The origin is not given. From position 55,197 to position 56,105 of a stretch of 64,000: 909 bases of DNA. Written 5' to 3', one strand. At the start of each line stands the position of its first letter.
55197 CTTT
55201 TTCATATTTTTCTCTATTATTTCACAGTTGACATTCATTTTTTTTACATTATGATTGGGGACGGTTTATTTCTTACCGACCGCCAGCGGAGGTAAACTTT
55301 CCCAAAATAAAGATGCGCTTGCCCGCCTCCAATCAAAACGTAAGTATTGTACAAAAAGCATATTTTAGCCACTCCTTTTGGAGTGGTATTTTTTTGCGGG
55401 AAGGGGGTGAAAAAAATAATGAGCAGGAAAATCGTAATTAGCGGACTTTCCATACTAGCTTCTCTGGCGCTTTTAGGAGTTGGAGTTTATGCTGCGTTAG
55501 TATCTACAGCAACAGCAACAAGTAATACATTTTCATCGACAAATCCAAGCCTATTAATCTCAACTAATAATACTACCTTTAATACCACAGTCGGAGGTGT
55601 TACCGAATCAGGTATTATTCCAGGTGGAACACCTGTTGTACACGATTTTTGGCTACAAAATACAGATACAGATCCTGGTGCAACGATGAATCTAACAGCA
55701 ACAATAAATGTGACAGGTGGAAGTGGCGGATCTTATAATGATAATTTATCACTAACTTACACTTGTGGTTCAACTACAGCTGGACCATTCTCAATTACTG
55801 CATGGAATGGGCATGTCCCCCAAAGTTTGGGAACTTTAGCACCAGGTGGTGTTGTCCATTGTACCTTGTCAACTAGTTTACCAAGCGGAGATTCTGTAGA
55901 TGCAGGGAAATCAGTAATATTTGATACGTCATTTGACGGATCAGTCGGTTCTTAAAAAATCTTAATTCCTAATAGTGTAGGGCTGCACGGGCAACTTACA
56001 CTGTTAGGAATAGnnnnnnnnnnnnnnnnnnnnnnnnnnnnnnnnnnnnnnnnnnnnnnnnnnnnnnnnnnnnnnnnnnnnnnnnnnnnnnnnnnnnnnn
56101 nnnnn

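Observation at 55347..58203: SipW-type signal peptidase with two cognate TasA-like substrates, PT-repeat protein and lamin-tail-domain protein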

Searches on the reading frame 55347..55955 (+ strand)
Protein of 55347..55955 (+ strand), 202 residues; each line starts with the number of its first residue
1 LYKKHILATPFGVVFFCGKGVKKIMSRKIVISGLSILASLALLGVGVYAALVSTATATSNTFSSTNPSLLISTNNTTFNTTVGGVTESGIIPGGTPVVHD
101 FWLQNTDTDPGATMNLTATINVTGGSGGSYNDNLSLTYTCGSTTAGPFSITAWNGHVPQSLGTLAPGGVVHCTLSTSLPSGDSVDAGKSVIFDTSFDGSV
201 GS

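Call 3: search_protein_families(library=ncbifam, proteins=[window:55347-55955:+], max_evalue=1)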
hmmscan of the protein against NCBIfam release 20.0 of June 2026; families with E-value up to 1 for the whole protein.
window:55347-55955:+ (202 aa): 1 family
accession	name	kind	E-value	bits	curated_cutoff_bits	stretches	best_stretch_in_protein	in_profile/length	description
NF008153.0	PRK10905.1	equivalog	0.13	11.4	256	1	19-77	87-144/424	cell division protein DamX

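Call 4: search_protein_families(library=pfam, proteins=[window:55347-55955:+], max_evalue=1)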
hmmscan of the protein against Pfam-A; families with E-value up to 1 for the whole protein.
window:55347-55955:+ (202 aa): 0 families

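Call 5: search_protein_families(library=ncbifam, proteins=[window:55419-55952:+], max_evalue=10)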
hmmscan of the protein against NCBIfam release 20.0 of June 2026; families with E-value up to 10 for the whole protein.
seq(178 aa): 0 families

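Call 7: find_homologous_proteins(query=window:55419-55952:+, max_evalue=0.01)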
Query seq(178 aa) (178 aa): 2 proteins with E <= 0.01 among 585 candidates.
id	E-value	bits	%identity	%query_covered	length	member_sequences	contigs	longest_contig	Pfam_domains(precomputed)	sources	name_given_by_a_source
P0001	2.2e-105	368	100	100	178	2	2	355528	-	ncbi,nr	ncbi:hypothetical protein M1271_03675 [Patescibacteria group bacterium]|nr:hypothetical protein [Pat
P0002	1.7e-10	59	36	98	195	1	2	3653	-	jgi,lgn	jgi:hypothetical protein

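Call 9: find_encoding_contigs(protein=P0001, flank=10000)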
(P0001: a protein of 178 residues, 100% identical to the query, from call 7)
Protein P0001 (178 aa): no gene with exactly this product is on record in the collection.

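Call 10: find_encoding_contigs(protein=P0002, flank=10000)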
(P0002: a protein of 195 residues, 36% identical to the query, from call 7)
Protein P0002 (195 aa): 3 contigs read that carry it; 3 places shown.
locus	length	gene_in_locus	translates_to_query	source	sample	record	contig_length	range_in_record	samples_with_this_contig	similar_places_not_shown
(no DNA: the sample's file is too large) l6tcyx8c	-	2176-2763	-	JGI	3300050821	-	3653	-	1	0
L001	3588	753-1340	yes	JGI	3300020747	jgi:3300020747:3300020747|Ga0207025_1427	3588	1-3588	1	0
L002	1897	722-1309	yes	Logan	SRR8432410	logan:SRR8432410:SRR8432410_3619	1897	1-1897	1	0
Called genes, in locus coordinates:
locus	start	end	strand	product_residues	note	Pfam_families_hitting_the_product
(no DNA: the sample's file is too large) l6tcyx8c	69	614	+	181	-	-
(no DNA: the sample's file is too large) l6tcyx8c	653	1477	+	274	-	PF03372:Exo_endo_phos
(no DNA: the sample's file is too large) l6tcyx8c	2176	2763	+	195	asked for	-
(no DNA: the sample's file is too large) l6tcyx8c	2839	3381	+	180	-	-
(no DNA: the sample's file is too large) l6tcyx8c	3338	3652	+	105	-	?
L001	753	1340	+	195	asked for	-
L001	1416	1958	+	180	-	-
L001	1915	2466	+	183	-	-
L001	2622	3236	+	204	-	-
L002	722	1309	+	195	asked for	-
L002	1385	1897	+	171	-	?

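Call 14: find_homologous_proteins(query=A1, max_evalue=0.01)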
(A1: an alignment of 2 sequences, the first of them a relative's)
Query A1 (2 sequences) (178 aa, profile of the alignment): 12 proteins with E <= 0.01 among 5759 candidates.
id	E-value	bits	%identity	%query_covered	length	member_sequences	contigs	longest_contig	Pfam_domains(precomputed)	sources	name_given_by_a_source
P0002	2.8e-103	362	36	98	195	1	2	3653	-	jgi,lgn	jgi:hypothetical protein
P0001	1.3e-85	305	100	100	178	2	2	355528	-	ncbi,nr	ncbi:hypothetical protein M1271_03675 [Patescibacteria group bacterium]|nr:hypothetical protein [Pat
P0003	3.6e-45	173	35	93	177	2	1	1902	-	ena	-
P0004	2.7e-42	163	36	74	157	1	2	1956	-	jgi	jgi:hypothetical protein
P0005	6.3e-42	162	37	98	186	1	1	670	-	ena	-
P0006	1.3e-35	141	40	99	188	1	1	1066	-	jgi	jgi:hypothetical protein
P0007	1.9e-28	118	36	98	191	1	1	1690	-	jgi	jgi:hypothetical protein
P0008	2.3e-22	98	35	98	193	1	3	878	-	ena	-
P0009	2.9e-19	88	34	98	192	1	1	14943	PF12389.14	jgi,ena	-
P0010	5.7e-18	84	33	88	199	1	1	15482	PF12389.14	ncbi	-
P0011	7.6e-18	83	30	98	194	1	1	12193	PF12389.14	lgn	-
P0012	2.6e-6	46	34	99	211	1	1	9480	PF12389.14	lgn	-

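Call 16: search_protein_families(library=pfam, alignment_id=A2, max_evalue=0.01)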
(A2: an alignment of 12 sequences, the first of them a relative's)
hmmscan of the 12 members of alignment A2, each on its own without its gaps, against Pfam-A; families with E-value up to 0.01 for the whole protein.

A. member 1, P0001 (178 aa): 0 families

B. families by the number of members that match (of 12 scanned): 2 families
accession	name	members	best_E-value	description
PF12389.13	Peptidase_M73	5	2e-15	Camelysin metallo-endopeptidase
PF22544.2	HYDIN_VesB_CFA65-like_Ig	1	0.0056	HYDIN/CFA65/VesB-like, Ig-like domain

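Call 17: search_protein_families(library=ncbifam, alignment_id=A2, max_evalue=1)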
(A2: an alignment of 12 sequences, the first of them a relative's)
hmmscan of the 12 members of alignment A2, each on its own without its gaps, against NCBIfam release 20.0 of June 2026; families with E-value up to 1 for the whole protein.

A. member 1, P0001 (178 aa): 0 families

B. families by the number of members that match (of 12 scanned): 6 families
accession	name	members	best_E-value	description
NF046066.1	BioflmMtrxTasA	6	4e-05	biofilm matrix protein TasA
TIGR04088.1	cognate_SipW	4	8.4e-08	SipW-dependent-type signal peptide-containing protein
NF052591.1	ArlG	2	0.0057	archaellum stator protein ArlG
TIGR04089.1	exp_by_SipW_III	2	0.056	alternate-type signal peptide domain-containing protein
NF007421.0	PRK09961.1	1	0.12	aminopeptidase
TIGR00382.1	clpX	1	0.26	ATP-dependent protease ATP-binding subunit ClpX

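Call 19: search_solved_structures(query=A2, max_evalue=1, show_alignments=2)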
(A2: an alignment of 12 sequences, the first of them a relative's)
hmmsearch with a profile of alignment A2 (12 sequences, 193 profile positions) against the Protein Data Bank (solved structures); distinct sequences matched with E-value up to 1: 4.
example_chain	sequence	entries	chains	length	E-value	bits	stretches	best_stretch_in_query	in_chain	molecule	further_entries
5of1_A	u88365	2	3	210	0.044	17.1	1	32-112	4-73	Spore coat-associated protein N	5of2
8aur_A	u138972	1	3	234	0.1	15.9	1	32-111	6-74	Major biofilm matrix component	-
6fjy_A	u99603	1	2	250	0.27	14.6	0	78-145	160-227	CsuC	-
5d6h_A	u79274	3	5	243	0.28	14.5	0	78-145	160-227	CsuC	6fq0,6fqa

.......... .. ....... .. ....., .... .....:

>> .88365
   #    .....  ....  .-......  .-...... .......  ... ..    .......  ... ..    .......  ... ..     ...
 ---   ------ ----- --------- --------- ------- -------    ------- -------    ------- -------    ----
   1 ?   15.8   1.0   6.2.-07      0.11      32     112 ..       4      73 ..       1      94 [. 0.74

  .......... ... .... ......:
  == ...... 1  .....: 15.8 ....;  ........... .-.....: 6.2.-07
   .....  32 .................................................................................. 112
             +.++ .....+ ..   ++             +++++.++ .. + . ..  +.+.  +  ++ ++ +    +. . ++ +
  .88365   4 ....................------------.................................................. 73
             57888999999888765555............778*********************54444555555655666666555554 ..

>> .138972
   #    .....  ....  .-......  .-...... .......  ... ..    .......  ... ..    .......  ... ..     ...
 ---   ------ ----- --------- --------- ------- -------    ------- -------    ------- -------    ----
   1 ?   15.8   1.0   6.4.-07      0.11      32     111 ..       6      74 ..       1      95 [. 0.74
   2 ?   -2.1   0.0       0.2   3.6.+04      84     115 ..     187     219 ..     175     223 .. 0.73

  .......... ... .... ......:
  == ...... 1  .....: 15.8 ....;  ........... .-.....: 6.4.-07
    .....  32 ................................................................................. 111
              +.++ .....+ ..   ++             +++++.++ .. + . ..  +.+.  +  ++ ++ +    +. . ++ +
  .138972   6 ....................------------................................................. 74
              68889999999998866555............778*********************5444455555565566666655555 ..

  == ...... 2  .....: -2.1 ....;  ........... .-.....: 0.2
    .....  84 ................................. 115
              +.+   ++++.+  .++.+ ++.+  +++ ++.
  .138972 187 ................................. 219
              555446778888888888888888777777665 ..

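Call 22: search_protein_representatives(alignment_id=A1)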
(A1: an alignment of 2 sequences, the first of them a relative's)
Query: 2 sequences, 203 profile positions. Proteins with E-value up to 0.001 (for the whole library): 97; up to 1e-10: 38; up to 1e-30: 4. The best 97 are listed.
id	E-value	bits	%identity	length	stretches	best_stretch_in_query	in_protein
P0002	8.9e-104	362.4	-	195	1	1-200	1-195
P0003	1.2e-45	172.6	-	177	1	10-200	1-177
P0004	8.5e-43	163.2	-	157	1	1-148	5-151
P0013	1.2e-36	143.2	-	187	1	1-202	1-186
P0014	1.2e-29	120.3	-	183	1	1-202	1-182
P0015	7.8e-29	117.6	-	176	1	1-202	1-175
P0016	3.1e-28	115.7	-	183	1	1-202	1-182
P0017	6.5e-27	111.4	-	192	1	1-202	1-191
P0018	9.6e-23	97.8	-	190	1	1-200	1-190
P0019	5.7e-22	95.2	-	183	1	2-200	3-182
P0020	1.3e-21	94.1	-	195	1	2-200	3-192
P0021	5.1e-21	92.1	-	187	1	1-200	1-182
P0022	9.0e-21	91.3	-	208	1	1-200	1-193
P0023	8.2e-20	88.2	-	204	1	1-201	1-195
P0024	3.3e-19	86.2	-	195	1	1-199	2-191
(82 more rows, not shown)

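Call 24: predict_structure(alignment_id=A2)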
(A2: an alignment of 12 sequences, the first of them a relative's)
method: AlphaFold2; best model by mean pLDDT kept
length: 178 residues; sequences in the alignment: 12
mean_pLDDT: 82.7   pTM: 0.74
mean pLDDT of the five models: 82.7, 81.1, 78.3, 77.8, 76.8
residues with pLDDT >= 90: 78; 70-90: 59; 50-70: 39; < 50: 2
segments of 3 or more residues with pLDDT < 50: none
pLDDT, mean of each block of 10 residues (from residue 1): 56 62 58 87 95 94 86 94 93 89 76 93 78 86 96 80 82 84
secondary structure, 60 per line:
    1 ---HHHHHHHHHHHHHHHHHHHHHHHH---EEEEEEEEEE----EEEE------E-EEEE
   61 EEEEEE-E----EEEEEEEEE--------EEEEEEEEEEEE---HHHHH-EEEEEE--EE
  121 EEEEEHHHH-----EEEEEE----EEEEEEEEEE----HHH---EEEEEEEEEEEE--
elements in order: H4-27 E31-40 E45-48 E57-66 E73-81 E90-101 H105-109 E111-116 E119-125 H126-129 E135-140 E145-154 E165-176

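Call 66: fold_search(model_id=the predicted structure, library=pdb)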
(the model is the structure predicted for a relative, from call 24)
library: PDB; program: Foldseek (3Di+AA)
matches with E <= 10: 1298; with E <= 0.001: 4
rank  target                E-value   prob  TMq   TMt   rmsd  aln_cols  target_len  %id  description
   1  6erj_B                1.0e-04  1.00  0.41  0.45   5.7       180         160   13  Self-complemented FimA subunit from Salmonella enterica (released 2019-01-30)
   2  6erj_A                2.1e-04  1.00  0.38  0.41   6.1       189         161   12  Self-complemented FimA subunit from Salmonella enterica (released 2019-01-30)
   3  6r74                  3.3e-04  1.00  0.44  0.49   5.2       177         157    8  N-terminally reversed variant of FimA E. coli (released 2020-05-06)
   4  6r7e                  8.0e-04  1.00  0.42  0.46   5.3       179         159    8  N-terminally reversed variant of FimA E. coli with alanine insertion at position 20 (released 2020-05-06)
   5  5nkt                  2.5e-03  0.99  0.42  0.48   5.2       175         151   11  FimA wt from E. coli (released 2018-05-16)
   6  1w63_M                3.6e-03  0.63  0.29  0.15  18.4       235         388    9  AP1 clathrin adaptor core (released 2004-09-21)
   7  6oxl_M                4.5e-03  0.69  0.31  0.16  17.4       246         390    6  CRYO-EM STRUCTURE OF PHOSPHORYLATED AP-2 (mu E302K) BOUND TO NECAP IN THE PRESENCE OF SS DNA (released 2019-09-11)
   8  3ml6_D                4.8e-03  0.69  0.31  0.18  17.8       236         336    8  a complex between Dishevelled2 and clathrin adaptor AP-2 (released 2010-08-11)
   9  3ml6_B                5.8e-03  0.66  0.31  0.18  17.1       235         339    8  a complex between Dishevelled2 and clathrin adaptor AP-2 (released 2010-08-11)
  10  1h6e_A                6.1e-03  0.63  0.31  0.26  17.3       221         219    7  MU2 ADAPTIN SUBUNIT (AP50) OF AP2 ADAPTOR (SECOND DOMAIN), COMPLEXED WITH CTLA-4 INTERNALIZATION PEPTIDE TTGVYVKMPPT (released 2001-11-28)
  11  7rwb_M                6.9e-03  0.57  0.30  0.16  17.4       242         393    7  AP2 bound to the APA domain of SGIP in the presence of heparin (released 2022-03-30)
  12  3ml6_E                7.3e-03  0.63  0.31  0.18  17.3       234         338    7  a complex between Dishevelled2 and clathrin adaptor AP-2 (released 2010-08-11)
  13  7wrk                  7.3e-03  0.47  0.25  0.27  14.9       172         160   16  Structure of hypothetical protein TTHA1873 from Thermus thermophilus (released 2022-03-09)
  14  8jmq_B                7.8e-03  0.92  0.29  0.30   6.0       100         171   16  Crystal structure of hinokiresinol synthase (released 2023-12-20)
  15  7oi5_D                7.8e-03  0.63  0.30  0.21  18.5       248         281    7  Crystal structure of AP2 Mu2 - FCHO2 chimera (GST cleaved) (released 2022-06-01)
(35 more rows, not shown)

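Call 76: search_protein_families(library=pfam, alignment_id=A5, max_evalue=0.01)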
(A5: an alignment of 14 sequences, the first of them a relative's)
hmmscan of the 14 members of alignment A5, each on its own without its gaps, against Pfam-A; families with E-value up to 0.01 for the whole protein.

A. member 1, P0001 (178 aa): 0 families

B. families by the number of members that match (of 14 scanned): 2 families
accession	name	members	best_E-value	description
PF12389.13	Peptidase_M73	4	6.7e-06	Camelysin metallo-endopeptidase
PF22544.2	HYDIN_VesB_CFA65-like_Ig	1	0.0056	HYDIN/CFA65/VesB-like, Ig-like domain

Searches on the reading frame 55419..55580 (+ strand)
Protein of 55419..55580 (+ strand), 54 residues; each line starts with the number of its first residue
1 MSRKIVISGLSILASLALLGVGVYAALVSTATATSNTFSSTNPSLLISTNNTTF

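Call 5: search_protein_families(library=ncbifam, proteins=[window:55419-55580:+], max_evalue=10)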
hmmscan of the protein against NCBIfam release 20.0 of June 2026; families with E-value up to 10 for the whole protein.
seq(54 aa): 2 families
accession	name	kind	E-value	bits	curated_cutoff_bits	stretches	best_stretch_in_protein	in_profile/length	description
TIGR04088.1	cognate_SipW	domain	0.093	12.9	19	1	10-40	2-31/34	SipW-dependent-type signal peptide-containing protein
NF008153.0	PRK10905.1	equivalog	0.17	11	256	1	2-52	94-143/424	cell division protein DamX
